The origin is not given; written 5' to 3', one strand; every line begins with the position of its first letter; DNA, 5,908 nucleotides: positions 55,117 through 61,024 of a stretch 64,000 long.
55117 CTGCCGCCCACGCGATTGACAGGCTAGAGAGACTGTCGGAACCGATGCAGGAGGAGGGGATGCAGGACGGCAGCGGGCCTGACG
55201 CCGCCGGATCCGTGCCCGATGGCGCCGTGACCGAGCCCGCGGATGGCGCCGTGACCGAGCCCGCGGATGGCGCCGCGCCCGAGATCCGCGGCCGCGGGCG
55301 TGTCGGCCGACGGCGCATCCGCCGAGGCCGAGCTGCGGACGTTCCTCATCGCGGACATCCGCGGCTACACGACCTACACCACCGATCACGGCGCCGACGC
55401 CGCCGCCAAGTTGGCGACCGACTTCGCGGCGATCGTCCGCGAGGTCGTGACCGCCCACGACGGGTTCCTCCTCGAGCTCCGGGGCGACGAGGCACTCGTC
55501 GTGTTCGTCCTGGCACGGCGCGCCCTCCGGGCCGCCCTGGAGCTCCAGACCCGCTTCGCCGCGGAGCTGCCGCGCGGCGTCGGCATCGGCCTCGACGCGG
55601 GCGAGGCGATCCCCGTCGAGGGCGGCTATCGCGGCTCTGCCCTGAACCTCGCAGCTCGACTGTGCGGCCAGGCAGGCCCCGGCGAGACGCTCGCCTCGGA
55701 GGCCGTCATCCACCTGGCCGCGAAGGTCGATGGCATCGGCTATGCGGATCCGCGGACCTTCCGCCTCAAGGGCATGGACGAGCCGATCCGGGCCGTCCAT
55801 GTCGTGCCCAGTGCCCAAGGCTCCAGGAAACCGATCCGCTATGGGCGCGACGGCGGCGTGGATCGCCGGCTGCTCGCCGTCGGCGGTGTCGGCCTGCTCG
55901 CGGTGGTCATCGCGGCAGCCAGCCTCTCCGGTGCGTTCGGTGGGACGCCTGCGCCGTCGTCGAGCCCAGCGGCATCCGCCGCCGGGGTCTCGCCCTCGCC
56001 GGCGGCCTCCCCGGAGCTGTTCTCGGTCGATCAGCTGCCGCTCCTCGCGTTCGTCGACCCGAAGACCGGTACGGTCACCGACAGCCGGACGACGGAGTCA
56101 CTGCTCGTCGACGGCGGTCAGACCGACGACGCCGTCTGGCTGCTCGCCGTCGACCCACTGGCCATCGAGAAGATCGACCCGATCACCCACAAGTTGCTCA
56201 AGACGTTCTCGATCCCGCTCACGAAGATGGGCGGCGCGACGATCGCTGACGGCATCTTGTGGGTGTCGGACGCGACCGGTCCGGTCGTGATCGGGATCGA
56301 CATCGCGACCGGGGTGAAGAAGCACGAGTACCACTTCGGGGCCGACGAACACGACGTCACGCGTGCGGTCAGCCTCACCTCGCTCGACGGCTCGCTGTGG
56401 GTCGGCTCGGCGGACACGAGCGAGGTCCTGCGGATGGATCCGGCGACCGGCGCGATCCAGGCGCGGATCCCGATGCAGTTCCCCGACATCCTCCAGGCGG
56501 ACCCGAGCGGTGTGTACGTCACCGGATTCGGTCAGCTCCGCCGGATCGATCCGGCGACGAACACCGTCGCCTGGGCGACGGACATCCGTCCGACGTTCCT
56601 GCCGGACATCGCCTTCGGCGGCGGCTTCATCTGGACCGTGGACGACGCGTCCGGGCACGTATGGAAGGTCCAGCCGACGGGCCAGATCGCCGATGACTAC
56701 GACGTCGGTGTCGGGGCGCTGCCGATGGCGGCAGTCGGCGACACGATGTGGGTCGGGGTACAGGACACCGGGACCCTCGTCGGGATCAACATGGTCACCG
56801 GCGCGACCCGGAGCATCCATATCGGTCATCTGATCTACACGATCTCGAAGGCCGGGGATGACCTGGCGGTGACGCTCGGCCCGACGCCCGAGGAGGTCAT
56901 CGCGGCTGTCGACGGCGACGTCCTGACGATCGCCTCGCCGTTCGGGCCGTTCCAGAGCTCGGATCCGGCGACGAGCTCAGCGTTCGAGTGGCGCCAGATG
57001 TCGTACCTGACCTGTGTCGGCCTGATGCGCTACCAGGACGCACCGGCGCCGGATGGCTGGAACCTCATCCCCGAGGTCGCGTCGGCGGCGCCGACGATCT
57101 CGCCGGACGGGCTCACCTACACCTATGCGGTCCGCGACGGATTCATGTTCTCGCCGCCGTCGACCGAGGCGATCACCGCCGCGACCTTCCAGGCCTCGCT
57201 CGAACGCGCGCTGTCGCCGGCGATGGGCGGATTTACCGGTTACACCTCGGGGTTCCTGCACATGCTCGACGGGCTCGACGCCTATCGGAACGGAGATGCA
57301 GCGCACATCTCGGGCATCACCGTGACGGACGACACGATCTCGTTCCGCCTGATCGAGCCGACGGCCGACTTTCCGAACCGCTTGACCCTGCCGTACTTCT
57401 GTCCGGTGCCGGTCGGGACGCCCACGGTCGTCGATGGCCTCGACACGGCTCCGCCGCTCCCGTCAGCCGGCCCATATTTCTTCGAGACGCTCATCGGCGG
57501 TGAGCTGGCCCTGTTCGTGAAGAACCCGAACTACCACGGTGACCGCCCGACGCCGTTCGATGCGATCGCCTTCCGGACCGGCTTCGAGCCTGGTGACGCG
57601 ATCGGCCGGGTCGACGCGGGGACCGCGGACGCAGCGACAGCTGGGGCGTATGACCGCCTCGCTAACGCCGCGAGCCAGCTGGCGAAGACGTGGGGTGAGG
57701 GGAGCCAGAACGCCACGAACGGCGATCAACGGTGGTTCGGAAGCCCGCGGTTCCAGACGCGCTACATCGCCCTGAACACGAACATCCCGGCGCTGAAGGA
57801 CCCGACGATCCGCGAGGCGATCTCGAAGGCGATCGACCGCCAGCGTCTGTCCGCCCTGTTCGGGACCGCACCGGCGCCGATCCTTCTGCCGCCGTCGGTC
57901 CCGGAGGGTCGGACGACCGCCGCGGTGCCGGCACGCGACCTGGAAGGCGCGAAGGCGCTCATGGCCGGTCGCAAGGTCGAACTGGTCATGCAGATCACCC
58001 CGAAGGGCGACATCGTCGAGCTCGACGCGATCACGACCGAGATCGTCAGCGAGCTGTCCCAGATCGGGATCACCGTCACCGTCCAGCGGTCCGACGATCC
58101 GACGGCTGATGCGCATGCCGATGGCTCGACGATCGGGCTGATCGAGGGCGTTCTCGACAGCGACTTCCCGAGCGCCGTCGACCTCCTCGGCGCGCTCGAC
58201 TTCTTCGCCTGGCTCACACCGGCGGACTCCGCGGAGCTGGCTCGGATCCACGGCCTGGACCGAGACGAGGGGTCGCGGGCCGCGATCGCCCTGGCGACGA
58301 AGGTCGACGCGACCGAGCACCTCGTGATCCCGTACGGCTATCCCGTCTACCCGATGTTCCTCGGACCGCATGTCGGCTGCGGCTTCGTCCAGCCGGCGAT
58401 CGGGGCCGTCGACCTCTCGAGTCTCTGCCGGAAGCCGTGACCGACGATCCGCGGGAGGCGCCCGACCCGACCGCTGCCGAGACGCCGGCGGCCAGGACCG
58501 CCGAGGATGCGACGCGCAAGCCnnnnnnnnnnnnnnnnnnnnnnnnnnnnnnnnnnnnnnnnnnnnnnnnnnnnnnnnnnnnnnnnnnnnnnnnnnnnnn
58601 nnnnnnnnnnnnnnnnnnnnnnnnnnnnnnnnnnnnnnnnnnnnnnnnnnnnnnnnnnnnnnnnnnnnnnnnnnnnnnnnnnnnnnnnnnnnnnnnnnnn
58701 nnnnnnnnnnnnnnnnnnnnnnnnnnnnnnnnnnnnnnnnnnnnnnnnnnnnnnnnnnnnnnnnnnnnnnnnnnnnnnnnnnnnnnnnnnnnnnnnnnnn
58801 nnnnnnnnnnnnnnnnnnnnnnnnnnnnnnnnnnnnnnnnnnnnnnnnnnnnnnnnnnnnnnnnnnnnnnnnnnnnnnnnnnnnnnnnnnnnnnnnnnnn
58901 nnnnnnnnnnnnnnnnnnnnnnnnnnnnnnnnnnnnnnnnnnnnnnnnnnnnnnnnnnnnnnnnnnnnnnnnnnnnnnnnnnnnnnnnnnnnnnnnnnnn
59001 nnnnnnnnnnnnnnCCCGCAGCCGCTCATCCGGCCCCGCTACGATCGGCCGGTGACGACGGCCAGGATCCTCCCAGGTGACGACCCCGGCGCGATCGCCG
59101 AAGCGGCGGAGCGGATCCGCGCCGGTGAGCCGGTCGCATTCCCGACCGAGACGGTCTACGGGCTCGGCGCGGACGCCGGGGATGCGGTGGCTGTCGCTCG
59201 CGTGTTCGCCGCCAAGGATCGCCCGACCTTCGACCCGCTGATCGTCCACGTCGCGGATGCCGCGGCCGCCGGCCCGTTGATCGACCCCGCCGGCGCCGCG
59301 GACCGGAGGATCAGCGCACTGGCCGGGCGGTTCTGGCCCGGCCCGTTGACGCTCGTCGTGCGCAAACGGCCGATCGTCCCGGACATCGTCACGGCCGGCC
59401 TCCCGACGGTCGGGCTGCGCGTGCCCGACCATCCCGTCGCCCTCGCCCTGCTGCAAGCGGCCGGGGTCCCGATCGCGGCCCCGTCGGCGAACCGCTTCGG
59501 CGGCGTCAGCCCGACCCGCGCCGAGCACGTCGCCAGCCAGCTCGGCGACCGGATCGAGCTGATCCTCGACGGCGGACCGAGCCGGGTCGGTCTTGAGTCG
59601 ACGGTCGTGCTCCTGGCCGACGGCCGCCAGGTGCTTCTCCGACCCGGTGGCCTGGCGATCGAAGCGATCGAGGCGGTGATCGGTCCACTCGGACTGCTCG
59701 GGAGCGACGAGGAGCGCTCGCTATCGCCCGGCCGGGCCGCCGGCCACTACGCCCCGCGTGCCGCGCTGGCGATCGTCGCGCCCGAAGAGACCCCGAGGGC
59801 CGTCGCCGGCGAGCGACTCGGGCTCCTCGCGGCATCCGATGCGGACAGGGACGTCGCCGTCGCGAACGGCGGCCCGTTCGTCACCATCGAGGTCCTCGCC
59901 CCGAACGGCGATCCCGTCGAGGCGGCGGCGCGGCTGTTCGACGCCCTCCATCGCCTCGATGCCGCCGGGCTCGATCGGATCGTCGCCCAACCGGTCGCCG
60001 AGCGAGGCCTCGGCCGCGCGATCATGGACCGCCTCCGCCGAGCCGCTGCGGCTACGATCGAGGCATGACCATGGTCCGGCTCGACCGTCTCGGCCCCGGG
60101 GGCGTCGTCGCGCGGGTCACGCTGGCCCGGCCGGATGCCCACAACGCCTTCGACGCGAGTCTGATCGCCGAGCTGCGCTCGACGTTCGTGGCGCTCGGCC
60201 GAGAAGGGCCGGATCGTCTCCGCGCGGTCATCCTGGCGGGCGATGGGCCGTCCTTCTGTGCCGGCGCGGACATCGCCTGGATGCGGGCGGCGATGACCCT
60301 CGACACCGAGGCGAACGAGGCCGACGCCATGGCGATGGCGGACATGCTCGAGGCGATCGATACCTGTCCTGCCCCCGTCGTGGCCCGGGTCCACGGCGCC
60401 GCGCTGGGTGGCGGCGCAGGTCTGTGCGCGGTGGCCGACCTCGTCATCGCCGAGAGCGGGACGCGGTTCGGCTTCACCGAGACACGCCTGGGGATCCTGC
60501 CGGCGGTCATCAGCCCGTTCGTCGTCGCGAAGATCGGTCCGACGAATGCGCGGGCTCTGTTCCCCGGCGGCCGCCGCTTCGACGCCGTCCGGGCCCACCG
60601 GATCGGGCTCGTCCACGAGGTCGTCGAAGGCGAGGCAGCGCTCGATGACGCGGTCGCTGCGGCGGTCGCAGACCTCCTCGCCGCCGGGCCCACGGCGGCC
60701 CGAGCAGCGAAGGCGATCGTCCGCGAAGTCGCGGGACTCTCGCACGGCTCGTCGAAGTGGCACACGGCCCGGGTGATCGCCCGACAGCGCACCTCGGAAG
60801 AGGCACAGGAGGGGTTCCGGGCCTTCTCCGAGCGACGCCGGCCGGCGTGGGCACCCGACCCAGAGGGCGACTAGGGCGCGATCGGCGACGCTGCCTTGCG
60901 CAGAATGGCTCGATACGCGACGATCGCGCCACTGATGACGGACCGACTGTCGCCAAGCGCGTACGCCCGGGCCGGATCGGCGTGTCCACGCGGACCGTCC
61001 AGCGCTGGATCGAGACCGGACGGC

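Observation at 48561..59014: Tandem array of three (plus one remnant) receptor-type class III cyclases with extracytoplasmic beta-propeller + peptide/nickel-type solute-binding domains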

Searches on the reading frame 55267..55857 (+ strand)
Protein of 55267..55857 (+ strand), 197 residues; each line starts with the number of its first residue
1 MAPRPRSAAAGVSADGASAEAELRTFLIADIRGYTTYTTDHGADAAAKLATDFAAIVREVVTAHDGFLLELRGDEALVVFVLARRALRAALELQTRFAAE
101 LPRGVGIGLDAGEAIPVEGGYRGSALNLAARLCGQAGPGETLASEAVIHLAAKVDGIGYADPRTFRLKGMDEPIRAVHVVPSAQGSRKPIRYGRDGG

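Call 6: search_protein_families(library=pfam, proteins=[window:55267-55857:+], max_evalue=10)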
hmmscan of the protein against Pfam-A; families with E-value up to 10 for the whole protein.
seq(197 aa): 1 family
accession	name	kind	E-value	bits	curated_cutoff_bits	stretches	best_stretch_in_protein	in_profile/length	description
PF15531.11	Ntox27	-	0.1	13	24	1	97-172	27-100/130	Bacterial toxin 27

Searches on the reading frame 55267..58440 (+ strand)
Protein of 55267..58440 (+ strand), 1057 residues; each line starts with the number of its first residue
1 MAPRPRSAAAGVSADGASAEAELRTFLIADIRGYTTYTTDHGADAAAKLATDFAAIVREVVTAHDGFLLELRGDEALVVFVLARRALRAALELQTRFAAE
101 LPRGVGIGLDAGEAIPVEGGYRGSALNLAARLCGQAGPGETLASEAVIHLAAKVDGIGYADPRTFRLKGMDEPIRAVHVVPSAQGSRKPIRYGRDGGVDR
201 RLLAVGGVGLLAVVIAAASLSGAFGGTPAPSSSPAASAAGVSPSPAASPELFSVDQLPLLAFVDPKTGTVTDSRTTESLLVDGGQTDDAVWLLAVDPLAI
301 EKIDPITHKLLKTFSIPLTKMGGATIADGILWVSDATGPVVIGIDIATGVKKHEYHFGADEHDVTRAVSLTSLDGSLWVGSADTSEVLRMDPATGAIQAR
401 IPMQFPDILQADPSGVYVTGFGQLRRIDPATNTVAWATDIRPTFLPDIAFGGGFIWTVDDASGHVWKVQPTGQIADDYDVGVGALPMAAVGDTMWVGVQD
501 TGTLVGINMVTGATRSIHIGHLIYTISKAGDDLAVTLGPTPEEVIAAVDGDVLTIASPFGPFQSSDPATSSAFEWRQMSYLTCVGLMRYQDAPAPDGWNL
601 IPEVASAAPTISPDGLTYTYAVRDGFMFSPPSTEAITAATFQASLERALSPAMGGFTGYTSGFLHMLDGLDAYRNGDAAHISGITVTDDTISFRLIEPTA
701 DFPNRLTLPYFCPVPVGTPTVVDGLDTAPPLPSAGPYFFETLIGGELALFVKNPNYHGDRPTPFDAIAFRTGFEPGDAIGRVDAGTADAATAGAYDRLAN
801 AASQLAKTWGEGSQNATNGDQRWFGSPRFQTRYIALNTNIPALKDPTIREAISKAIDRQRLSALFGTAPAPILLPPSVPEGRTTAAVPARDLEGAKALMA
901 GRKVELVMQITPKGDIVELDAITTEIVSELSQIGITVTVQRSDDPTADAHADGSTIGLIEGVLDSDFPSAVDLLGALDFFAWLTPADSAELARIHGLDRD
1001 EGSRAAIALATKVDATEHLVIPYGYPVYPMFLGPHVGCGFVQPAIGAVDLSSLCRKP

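Call 4: search_protein_families(library=pfam, proteins=[window:55267-58440:+], max_evalue=0.1)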
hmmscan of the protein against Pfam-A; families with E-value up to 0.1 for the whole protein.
window:55267-58440:+ (1057 aa): 4 families
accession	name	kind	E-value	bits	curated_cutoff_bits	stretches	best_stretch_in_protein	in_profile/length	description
PF00496.27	SBP_bac_5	-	8.3e-41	140.8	32.4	1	600-962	2-345/368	Bacterial extracellular solute-binding proteins, family 5 Middle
PF21959.2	DUF6923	-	4.1e-07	30.5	27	0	423-473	110-163/234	Repeat of unknown function (DUF6923)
PF13360.13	PQQ_2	-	0.00057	20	27.6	1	385-515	3-141/233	Outer membrane protein assembly factor BamB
PF05096.18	Glu_cyclase_2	-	0.027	14.3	22.3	1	263-403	66-206/249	Glutamine cyclotransferase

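Call 49: search_protein_families(library=ncbifam, proteins=[window:55267-58440:+], max_evalue=0.01)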
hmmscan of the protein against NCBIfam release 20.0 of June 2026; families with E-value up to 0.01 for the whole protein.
window:55267-58440:+ (1057 aa): 6 families
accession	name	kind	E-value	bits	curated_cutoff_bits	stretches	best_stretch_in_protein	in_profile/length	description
TIGR02294.1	nickel_nikA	equivalog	3.5e-07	29.1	393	1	734-881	165-304/501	nickel ABC transporter substrate-binding protein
NF058673.1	LipAdnlyCyLipJMY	equivalog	4.3e-07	29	800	1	16-151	288-422/449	bifunctional lipase/adenylate cyclase LipJ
NF011942.0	PRK15413.1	equivalog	2.3e-06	26.6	594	1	604-885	74-325/512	glutathione ABC transporter substrate-binding protein GsiB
NF045467.1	Opp4A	equivalog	0.00016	20.1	650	1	663-862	135-333/556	oligopeptide ABC transporter substrate-binding protein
NF011689.0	PRK15109.1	equivalog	0.00061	18.6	560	1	827-940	293-414/547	ABC transporter substrate-binding protein SapA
NF007287.0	PRK09755.1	equivalog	0.0023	16.8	1098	1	611-879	86-341/535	ABC transporter substrate-binding protein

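Call 72: search_protein_families(library=padloc, proteins=[window:55267-58440:+], max_evalue=0.01)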
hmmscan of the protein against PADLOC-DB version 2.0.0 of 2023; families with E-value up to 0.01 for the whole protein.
window:55267-58440:+ (1057 aa): 2 families
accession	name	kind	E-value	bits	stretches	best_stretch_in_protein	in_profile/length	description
PDLC02367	PycC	-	5.6e-07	27.2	1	22-148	43-189/226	-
PDLC00766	PycC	-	0.0062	14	0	21-92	42-115/232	Pycsar cyclase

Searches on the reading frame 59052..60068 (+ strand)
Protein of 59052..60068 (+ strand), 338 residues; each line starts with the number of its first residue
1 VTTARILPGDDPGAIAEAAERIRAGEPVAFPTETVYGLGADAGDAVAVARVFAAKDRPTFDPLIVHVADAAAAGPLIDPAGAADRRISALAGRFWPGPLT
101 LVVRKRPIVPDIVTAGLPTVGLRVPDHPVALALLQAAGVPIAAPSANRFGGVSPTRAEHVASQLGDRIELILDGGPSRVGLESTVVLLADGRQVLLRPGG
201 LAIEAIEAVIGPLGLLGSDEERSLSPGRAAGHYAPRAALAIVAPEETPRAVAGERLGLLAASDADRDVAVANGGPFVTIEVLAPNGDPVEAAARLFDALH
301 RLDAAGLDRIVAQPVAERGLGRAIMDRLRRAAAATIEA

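Call 17: search_protein_families(library=pfam, proteins=[window:59052-60068:+], max_evalue=0.001)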
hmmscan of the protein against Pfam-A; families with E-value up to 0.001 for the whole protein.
window:59052-60068:+ (338 aa): 2 families
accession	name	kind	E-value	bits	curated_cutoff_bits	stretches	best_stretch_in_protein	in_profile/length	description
PF01300.24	Sua5_yciO_yrdC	-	3.8e-54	183.3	25.1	1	21-199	2-178/178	Telomere recombination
PF03481.19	Sua5_C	-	1.3e-23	84.5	22.9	1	203-333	3-136/136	Threonylcarbamoyl-AMP synthase, C-terminal domain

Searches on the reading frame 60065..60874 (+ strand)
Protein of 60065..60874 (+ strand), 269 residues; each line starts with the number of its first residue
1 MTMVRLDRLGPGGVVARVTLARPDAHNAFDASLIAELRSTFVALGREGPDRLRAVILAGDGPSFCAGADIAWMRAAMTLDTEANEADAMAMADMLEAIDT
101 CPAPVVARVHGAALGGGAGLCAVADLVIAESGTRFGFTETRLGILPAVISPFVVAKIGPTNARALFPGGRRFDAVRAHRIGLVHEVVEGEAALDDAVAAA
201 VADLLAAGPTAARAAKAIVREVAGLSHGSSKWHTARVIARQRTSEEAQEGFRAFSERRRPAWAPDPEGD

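Call 17: search_protein_families(library=pfam, proteins=[window:60065-60874:+], max_evalue=0.001)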
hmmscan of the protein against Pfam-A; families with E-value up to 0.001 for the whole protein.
window:60065-60874:+ (269 aa): 2 families
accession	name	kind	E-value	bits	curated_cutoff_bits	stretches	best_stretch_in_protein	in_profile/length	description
PF00378.25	ECH_1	-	1.4e-44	152.7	27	1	15-263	6-249/251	Enoyl-CoA hydratase/isomerase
PF16113.10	ECH_2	-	1.2e-25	91.2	27.2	1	16-255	2-239/335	Enoyl-CoA hydratase/isomerase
